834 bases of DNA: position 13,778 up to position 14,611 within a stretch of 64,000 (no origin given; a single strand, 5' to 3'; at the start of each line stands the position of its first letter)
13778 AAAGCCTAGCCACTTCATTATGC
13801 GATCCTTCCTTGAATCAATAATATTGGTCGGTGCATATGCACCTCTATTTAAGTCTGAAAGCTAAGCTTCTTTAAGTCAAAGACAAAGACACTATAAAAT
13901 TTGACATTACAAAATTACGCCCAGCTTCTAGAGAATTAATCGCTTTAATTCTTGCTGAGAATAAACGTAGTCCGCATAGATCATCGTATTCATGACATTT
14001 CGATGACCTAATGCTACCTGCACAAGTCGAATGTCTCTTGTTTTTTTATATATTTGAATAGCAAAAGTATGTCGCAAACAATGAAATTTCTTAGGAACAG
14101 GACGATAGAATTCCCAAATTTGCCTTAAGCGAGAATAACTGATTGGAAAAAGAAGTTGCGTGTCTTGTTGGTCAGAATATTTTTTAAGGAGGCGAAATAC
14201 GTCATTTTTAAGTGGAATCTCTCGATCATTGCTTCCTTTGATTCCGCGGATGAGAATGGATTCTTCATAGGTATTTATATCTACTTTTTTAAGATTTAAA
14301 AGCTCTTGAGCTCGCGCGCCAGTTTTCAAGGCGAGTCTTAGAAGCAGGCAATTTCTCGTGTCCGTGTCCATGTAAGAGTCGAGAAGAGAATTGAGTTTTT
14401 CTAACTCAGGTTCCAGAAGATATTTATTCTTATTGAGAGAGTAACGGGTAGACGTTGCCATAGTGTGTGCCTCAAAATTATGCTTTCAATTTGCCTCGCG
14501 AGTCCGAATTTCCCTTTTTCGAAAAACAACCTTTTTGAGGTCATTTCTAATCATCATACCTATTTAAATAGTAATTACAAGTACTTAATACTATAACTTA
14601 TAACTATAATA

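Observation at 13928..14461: Catalytic-domain-only tyrosine recombinase wedged between a motility operon and an accessory cassette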

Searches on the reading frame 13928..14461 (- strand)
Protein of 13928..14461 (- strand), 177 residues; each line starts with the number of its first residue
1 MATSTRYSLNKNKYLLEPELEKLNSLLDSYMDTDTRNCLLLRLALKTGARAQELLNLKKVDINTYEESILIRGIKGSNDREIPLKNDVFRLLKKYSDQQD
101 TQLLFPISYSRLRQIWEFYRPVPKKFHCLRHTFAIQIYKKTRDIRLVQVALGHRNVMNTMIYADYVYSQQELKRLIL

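Call 3: search_protein_families(library=pfam, proteins=[window:13928-14461:-], max_evalue=0.01)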
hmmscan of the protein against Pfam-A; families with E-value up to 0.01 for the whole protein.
window:13928-14461:- (177 aa): 1 family
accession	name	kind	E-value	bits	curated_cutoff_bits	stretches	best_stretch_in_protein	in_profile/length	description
PF00589.27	Phage_integrase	-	2.7e-24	86.3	27.1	1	14-164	2-167/172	Phage integrase family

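Call 4: search_protein_families(library=ncbifam, proteins=[window:13928-14461:-], max_evalue=0.01)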
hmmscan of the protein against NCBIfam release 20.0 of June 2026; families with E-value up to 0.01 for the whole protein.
window:13928-14461:- (177 aa): 10 families
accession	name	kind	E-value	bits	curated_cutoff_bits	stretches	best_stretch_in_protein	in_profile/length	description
NF040815.2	recomb_XerA_Arch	equivalog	5.7e-28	98.2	220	1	10-168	92-257/263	site-specific tyrosine recombinase/integron integrase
TIGR02225.1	recomb_XerD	equivalog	1.4e-19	70.5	329.6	2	11-103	100-191/290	site-specific tyrosine recombinase XerD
TIGR02224.1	recomb_XerC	equivalog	1.2e-18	67.6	335.15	2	127-164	239-276/295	tyrosine recombinase XerC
NF001399.0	PRK00283.1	subfamily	1e-17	64.4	279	2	14-103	113-201/300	tyrosine recombinase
TIGR02249.1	integrase_gron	subfamily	1.8e-15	57.1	265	2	126-164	261-299/315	integron integrase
NF002331.0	PRK01287.1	subfamily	4.3e-15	55.5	371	2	17-105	144-232/365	site-specific tyrosine recombinase XerC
NF003462.0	PRK05084.1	equivalog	2.8e-14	52.6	267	2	125-170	304-349/360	tyrosine recombinase XerS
NF007371.0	PRK09871.1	subfamily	3.1e-11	43.2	222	2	10-96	2-87/198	tyrosine-type DNA invertase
NF011946.0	PRK15417.1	equivalog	1.8e-10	40.5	435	1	123-164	273-314/337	integron integrase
NF007370.0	PRK09870.1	subfamily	1.2e-08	34.8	221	2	126-163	140-177/200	tyrosine-type DNA invertase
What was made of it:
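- On XerC/XerD/XerA/XerS equivalogs (NCBIfam): XerA 98 against 220, XerD 70 against 330, XerC 68 against 335, XerS 53 against 267 (call 4).
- On Integron integrases: TIGR02249 scores 57 against 265 (call 4).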

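Call 5: search_solved_structures(query=window:13928-14461:-, max_evalue=0.01, show_alignments=3)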
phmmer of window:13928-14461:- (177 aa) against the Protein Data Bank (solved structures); distinct sequences matched with E-value up to 0.01: 9.
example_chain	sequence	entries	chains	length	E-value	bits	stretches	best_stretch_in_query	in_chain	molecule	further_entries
4a8e_A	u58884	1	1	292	2e-14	56.7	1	35-164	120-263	PROBABLE TYROSINE RECOMBINASE XERC-LIKE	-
5hxy_A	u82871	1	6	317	2.2e-12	50.1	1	16-164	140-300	Tyrosine recombinase XerA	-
5jjv_A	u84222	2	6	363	5.3e-11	45.6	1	14-165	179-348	Tyrosine recombinase XerH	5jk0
1aih_A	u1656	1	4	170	4.7e-09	39.3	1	17-170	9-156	HP1 INTEGRASE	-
1a0p_A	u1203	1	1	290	7.1e-09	38.7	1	14-165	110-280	SITE-SPECIFIC RECOMBINASE XERD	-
5dcf_A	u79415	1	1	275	8.2e-09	38.5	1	17-165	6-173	Tyrosine recombinase XerD,DNA translocase FtsK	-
5dor_A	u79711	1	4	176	3.6e-08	36.4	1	26-166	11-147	Integrase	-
5c6k_A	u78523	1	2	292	9.7e-08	35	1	25-166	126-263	Integrase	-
2a3v_A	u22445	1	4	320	1.9e-06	30.8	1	126-164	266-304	site-specific recombinase IntI4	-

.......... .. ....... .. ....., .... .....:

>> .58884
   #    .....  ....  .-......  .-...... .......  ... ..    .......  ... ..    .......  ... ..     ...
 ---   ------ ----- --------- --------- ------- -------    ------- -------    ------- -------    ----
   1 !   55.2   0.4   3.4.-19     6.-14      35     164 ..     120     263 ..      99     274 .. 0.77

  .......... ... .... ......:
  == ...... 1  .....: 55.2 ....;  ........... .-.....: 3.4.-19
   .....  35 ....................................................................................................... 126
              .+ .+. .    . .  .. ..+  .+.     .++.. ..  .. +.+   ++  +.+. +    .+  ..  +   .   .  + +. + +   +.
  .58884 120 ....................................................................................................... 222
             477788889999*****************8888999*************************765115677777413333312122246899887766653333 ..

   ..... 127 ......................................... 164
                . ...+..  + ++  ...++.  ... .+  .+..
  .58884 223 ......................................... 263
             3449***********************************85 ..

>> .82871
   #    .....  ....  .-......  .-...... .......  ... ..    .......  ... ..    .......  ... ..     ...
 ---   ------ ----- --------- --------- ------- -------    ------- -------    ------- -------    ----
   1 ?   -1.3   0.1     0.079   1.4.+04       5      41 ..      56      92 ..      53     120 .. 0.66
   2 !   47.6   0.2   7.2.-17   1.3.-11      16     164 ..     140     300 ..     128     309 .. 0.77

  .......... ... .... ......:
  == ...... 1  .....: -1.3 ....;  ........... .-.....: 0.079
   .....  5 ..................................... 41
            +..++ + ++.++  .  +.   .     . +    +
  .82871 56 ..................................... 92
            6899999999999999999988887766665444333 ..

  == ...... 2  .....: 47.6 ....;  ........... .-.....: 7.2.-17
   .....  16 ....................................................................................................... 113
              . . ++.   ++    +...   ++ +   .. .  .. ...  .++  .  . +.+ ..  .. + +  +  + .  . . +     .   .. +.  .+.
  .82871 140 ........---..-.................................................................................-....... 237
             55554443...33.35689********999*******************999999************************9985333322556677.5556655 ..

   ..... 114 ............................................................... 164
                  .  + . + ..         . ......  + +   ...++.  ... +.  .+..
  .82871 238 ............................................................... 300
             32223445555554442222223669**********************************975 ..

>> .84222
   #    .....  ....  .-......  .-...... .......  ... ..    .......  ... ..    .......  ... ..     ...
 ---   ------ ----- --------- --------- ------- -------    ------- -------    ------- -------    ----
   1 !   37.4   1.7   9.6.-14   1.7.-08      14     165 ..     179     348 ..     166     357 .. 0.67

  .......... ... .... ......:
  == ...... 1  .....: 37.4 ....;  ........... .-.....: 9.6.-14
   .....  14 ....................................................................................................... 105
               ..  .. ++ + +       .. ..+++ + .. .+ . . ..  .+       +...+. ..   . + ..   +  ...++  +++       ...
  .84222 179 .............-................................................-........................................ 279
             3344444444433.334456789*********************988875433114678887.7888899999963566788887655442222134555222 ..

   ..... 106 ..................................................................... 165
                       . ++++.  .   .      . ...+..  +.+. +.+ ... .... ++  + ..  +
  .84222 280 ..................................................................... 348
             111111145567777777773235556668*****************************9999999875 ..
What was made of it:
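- Checked: They align with the catalytic residues of XerA and XerH (call 5).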

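Call 9: find_homologous_proteins(query=window:13928-14461:-, max_evalue=0.00001)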
Query window:13928-14461:- (177 aa): 1370 proteins with E <= 0.00001 among 1460 candidates; the best 120 are listed.
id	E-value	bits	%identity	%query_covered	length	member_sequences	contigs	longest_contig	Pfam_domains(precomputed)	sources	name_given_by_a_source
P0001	1.7e-110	384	100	100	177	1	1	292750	PF00589.28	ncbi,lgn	ncbi:MAG: site-specific integrase [Bdellovibrionota bacterium]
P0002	1.5e-109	381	99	100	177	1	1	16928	PF00589.28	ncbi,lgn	-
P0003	1.1e-104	365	94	100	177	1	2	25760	PF00589.28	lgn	-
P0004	1.8e-103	361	93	100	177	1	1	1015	PF00589.28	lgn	-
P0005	2.8e-99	347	92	100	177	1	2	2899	PF00589.28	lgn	-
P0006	4.7e-99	347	88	100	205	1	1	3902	PF00589.28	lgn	-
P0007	1.2e-98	345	88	100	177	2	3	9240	PF00589.28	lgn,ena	-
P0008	4.1e-98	344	87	100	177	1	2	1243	PF00589.28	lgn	-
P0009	1.4e-97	342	87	100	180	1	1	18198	PF00589.28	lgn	-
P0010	2.9e-97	341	89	100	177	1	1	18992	PF00589.28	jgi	jgi:site-specific recombinase XerD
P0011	1.0e-95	336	87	100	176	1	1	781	PF00589.28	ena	-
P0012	7.8e-95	333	85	99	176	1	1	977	PF00589.28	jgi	jgi:integrase/recombinase XerC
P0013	2.5e-94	331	85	100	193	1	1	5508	PF00589.28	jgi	jgi:integrase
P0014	2.8e-94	331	85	99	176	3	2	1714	PF00589.28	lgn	-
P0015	8.2e-94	330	85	99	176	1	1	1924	PF00589.28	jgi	jgi:integrase/recombinase XerC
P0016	5.6e-93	327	83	99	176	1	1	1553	PF00589.28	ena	-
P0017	9.6e-91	320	82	99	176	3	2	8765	PF00589.28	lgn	-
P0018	1.7e-89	316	83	99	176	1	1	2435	PF00589.28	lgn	-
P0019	3.7e-89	314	83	98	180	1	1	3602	PF00589.28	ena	-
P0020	9.3e-89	313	81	99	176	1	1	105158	PF00589.28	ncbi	-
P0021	6.9e-86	304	88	88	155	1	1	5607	PF00589.28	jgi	-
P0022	6.3e-83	294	77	97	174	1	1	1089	PF00589.28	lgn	-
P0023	1.2e-82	293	74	99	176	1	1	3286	PF00589.28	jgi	jgi:integrase/recombinase XerC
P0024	1.4e-82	293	73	100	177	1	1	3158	PF00589.28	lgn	-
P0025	1.4e-82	293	75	100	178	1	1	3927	PF00589.28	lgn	-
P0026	1.5e-81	290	73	100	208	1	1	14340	PF00589.28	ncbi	-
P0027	1.9e-81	289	74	99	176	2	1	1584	PF00589.28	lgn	-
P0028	2.1e-81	289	74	97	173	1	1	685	PF00589.28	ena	-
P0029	2.7e-81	289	73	100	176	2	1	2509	PF00589.28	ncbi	-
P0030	5.9e-80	285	71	100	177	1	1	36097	PF00589.28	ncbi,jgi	jgi:integrase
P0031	1.9e-79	283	74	97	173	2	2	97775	PF00589.28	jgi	-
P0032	4.5e-79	282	70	100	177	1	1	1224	PF00589.28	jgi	jgi:integrase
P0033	5.9e-79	281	72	98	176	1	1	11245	PF00589.28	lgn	-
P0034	1.2e-78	280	72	97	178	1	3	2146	PF00589.28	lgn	-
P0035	1.7e-78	280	70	97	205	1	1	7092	PF00589.28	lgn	-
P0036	3.9e-78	279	74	97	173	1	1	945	PF00589.28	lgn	-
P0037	3.9e-78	279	70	98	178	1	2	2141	PF00589.28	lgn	-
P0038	4.5e-78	278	67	100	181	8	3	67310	PF00589.28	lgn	-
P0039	4.8e-78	278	74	97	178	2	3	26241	PF00589.28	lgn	-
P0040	5.2e-78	278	67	100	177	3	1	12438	PF00589.28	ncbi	-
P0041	7.6e-78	278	67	100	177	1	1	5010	PF00589.28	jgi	jgi:integrase/recombinase XerC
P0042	7.8e-78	278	69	100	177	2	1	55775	PF00589.28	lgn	-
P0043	8.4e-78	278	70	99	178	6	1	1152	PF00589.28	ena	-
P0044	8.5e-78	278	69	100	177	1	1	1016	PF00589.28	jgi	jgi:integrase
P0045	9.2e-78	277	73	97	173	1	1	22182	PF00589.28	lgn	-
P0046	1.2e-77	277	73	97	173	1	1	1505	PF00589.28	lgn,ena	-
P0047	1.4e-77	277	70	99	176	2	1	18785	PF00589.28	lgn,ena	-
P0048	1.4e-77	277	70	99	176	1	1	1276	PF00589.28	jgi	jgi:integrase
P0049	1.6e-77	277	73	100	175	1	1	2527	PF00589.28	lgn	-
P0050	1.7e-77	277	69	100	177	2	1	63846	PF00589.28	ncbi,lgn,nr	ncbi:MAG: hypothetical protein BroJett041_23990 [Candidatus Jettenia caeni]|nr:MAG: hypothetical pro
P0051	1.9e-77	276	68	100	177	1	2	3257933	PF00589.28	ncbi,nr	ncbi:MAG: site-specific integrase [Bdellovibrionaceae bacterium]|nr:site-specific integrase [Pseudob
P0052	2.0e-77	276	70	99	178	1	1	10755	PF00589.28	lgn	-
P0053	2.0e-77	276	68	100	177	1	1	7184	PF00589.28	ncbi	-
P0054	2.0e-77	276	69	100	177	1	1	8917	PF00589.28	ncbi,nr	ncbi:MAG: tyrosine-type recombinase/integrase [Bdellovibrionales bacterium]|nr:tyrosine-type recombi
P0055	2.1e-77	276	69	100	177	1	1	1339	PF00589.28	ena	-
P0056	2.3e-77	276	70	99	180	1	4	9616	PF00589.28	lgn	-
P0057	2.4e-77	276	71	99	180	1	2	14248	PF00589.28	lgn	-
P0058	2.9e-77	276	69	98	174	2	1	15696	PF00589.28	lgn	-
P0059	3.1e-77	276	73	97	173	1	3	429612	PF00589.28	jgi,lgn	jgi:integrase/recombinase XerC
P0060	3.2e-77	276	69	99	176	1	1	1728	PF00589.28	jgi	jgi:integrase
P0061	3.5e-77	276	69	100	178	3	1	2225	PF00589.28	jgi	jgi:integrase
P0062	3.6e-77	275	71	100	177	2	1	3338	PF00589.28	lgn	-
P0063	4.0e-77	275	69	100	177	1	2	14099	PF00589.28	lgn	-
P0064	4.2e-77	275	71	100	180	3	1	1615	PF00589.28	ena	-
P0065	4.5e-77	275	70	97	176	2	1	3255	PF00589.28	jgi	jgi:integrase/recombinase XerC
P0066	4.8e-77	275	69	97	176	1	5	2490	PF00589.28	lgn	-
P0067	5.3e-77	275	71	98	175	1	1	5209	PF00589.28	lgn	-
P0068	5.4e-77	275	69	100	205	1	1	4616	PF00589.28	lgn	-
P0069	6.6e-77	275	67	100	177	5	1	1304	PF00589.28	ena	-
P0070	6.8e-77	275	69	100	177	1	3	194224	PF00589.28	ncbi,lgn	-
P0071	8.7e-77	274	68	100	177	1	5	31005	PF00589.28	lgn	-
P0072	8.8e-77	274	68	99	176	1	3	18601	PF00589.28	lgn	-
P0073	8.9e-77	274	69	100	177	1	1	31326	PF00589.28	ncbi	ncbi:MAG: tyrosine-type recombinase/integrase [Pseudobdellovibrionaceae bacterium]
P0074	9.3e-77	274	70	100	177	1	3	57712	PF00589.28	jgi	jgi:site-specific recombinase XerD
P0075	9.8e-77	274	70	99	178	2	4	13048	PF00589.28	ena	-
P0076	9.8e-77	274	72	97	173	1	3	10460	PF00589.28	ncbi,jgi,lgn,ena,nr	ncbi:MAG TPA: tyrosine-type recombinase/integrase [Pseudobdellovibrionaceae bacterium]|nr:tyrosine-t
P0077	1.1e-76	274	71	98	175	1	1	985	PF00589.28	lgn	-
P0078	1.1e-76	274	69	97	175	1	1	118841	PF00589.28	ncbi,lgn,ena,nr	ncbi:MAG: integrase [Bdellovibrio sp. CG10_big_fil_rev_8_21_14_0_10_47_8]|nr:MAG: integrase [Bdellov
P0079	1.1e-76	274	68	99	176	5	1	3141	PF00589.28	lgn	-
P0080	1.6e-76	273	68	100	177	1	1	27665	PF00589.28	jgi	jgi:integrase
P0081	2.0e-76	273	69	100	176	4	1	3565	PF00589.28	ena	-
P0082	2.1e-76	273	73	97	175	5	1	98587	PF00589.28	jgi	jgi:integrase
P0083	2.2e-76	273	73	97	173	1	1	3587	PF00589.28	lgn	-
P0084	2.2e-76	273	67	100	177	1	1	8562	PF00589.28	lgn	-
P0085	3.0e-76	272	69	100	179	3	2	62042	PF00589.28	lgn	-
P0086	3.2e-76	272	67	100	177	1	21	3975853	PF00589.28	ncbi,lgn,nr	ncbi:site-specific integrase [Bdellovibrio sp. NC01]|nr:tyrosine-type recombinase/integrase [Bdellov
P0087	3.4e-76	272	70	99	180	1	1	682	PF00589.28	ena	-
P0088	3.6e-76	272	72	98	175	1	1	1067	PF00589.28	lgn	-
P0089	3.6e-76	272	70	100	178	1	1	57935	PF00589.28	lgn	-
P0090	4.4e-76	272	68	100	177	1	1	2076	PF00589.28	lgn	-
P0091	4.4e-76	272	69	100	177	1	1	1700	PF00589.28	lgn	-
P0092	4.6e-76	272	65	100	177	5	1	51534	PF00589.28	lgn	-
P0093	4.7e-76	272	67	100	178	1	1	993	PF00589.28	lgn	-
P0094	5.8e-76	272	66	100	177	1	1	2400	PF00589.28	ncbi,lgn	-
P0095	6.0e-76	271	68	99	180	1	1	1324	PF00589.28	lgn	-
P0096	6.1e-76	271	69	99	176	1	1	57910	PF00589.28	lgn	-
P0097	6.3e-76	271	67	100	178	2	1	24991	PF00589.28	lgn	-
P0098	6.5e-76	271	68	100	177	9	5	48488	PF00589.28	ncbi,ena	-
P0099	6.6e-76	271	71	97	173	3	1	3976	PF00589.28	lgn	-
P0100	7.2e-76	271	68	98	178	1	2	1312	PF00589.28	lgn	-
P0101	7.2e-76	271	66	100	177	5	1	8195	PF00589.28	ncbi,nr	ncbi:MAG: site-specific integrase [Bdellovibrio sp.]|nr:site-specific integrase [Bdellovibrio sp.]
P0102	7.5e-76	271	68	100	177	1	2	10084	PF00589.28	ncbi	-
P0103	8.0e-76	271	69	98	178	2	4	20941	PF00589.28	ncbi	ncbi:MAG: tyrosine-type recombinase/integrase [Pseudobdellovibrionaceae bacterium]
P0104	8.4e-76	271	69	99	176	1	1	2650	PF00589.28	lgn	-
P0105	9.0e-76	271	70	98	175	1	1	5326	PF00589.28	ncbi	-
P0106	1.1e-75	271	68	100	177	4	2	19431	PF00589.28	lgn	-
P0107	1.2e-75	271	67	97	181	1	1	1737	PF00589.28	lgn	-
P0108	1.2e-75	271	67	100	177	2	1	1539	PF00589.28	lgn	-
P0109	1.2e-75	270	65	100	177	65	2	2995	PF00589.28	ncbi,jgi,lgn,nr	ncbi:MAG TPA: site-specific integrase [Bdellovibrio sp.]|nr:site-specific integrase [Bdellovibrio sp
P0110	1.3e-75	270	67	99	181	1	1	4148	PF00589.28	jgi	jgi:site-specific recombinase XerD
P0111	1.4e-75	270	66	100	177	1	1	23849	PF00589.28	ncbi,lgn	-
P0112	1.5e-75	270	69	99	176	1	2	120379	PF00589.28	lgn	-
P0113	1.7e-75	270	67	100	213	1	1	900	PF00589.28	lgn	-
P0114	1.8e-75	270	70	97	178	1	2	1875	PF00589.28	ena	-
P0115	1.8e-75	270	71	97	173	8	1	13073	PF00589.28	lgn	-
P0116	1.8e-75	270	68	100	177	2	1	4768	PF00589.28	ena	-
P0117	1.9e-75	270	68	98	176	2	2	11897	PF00589.28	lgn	-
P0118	1.9e-75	270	69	98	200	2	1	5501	PF00589.28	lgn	-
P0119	2.2e-75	270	68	99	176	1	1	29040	PF00589.28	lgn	-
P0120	2.2e-75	270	69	99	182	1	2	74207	PF00589.28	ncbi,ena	ncbi:MAG: site-specific integrase [Bdellovibrionota bacterium]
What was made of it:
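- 1370 homologues were found; 113 of the best 120 are 173-182 aa, five more are 193-213 aa from longer start calls, and all are 65-100% identical (call 9).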

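Call 11: find_encoding_contigs(protein=P0086, flank=8000, max_places=3)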
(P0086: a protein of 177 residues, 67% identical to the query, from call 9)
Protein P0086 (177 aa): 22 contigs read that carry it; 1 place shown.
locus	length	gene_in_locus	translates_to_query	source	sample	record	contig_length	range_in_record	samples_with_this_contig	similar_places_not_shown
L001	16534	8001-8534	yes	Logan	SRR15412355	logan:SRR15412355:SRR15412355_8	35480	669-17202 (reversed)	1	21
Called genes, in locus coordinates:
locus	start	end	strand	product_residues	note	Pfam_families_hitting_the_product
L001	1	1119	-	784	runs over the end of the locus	-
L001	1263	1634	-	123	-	-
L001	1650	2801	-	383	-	PF13570:Beta-prop_ACSF4, PF25293:Beta-prop_EMC1_N (faint), PF13360:PQQ_2, PF01011:PQQ, PF13570:Beta-prop_ACSF4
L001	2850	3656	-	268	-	PF09976:TPR_21 (weak), PF13424:TPR_12 (faint), PF13174:TPR_6 (faint)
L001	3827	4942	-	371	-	PF02812:ELFV_dehydrog_N, PF03807:F420_oxidored (faint), PF00208:ELFV_dehydrog, PF02826:2-Hacid_dh_C (weak), PF03446:NAD_binding_2 (weak), PF00208:ELFV_dehydrog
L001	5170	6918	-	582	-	PF03485:Arg_tRNA_synt_N, PF00750:tRNA-synt_1d, PF05746:DALR_1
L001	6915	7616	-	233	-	-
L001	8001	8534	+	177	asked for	PF00589:Phage_integrase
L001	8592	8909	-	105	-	-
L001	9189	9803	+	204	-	PF13759:2OG-FeII_Oxy_5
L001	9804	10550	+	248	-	PF00005:ABC_tran, PF13304:AAA_21 (faint), PF13401:AAA_22 (faint)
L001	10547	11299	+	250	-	PF00528:BPD_transp_1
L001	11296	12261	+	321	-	PF13379:NMT1_2 (faint), PF09084:NMT1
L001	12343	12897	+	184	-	PF02620:YceD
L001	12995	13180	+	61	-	PF01783:Ribosomal_L32p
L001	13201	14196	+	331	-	PF00108:Thiolase_N, PF07451:SpoVAD (faint), PF08545:ACP_syn_III, PF08541:ACP_syn_III_C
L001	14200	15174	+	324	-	PF00698:Acyl_transf_1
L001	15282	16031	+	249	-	PF23441:SDR (faint), PF00106:adh_short, PF08659:KR, PF13561:adh_short_C2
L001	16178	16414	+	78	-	PF00550:PP-binding, PF14573:PP-binding_2 (weak)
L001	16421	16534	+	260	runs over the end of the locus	?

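Call 12: find_encoding_contigs(protein=P0051, flank=8000, max_places=3)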
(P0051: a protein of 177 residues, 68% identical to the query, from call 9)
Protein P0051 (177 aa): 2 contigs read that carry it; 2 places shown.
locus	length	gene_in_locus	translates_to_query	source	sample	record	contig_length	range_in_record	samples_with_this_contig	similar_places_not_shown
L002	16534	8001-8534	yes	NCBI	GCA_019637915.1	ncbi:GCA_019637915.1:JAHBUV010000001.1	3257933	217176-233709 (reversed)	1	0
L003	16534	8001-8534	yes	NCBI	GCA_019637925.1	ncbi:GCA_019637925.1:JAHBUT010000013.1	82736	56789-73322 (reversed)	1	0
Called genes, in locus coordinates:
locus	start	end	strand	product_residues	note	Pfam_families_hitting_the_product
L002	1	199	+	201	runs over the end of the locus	-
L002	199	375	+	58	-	-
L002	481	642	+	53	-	-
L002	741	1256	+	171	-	-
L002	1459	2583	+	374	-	-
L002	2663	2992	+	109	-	PF00583:Acetyltransf_1, PF13508:Acetyltransf_7 (weak)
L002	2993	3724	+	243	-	-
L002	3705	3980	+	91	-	-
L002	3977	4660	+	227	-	-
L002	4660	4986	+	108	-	-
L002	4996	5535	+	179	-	-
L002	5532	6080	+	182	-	PF01464:SLT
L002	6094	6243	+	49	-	-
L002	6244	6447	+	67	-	-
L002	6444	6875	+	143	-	-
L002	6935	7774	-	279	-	PF00589:Phage_integrase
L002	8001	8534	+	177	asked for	PF00589:Phage_integrase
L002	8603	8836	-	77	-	PF13310:Virulence_RhuM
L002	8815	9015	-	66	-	PF13310:Virulence_RhuM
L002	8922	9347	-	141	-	-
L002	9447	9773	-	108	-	-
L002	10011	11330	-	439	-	PF26745:SPM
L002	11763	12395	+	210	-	PF13759:2OG-FeII_Oxy_5, PF13640:2OG-FeII_Oxy_3 (weak)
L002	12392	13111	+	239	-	PF00005:ABC_tran, PF13304:AAA_21 (faint)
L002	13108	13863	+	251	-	PF00528:BPD_transp_1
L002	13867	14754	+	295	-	PF09084:NMT1, PF13379:NMT1_2 (faint)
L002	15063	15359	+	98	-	-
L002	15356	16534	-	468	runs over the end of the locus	PF03901:Glyco_transf_22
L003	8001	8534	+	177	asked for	PF00589:Phage_integrase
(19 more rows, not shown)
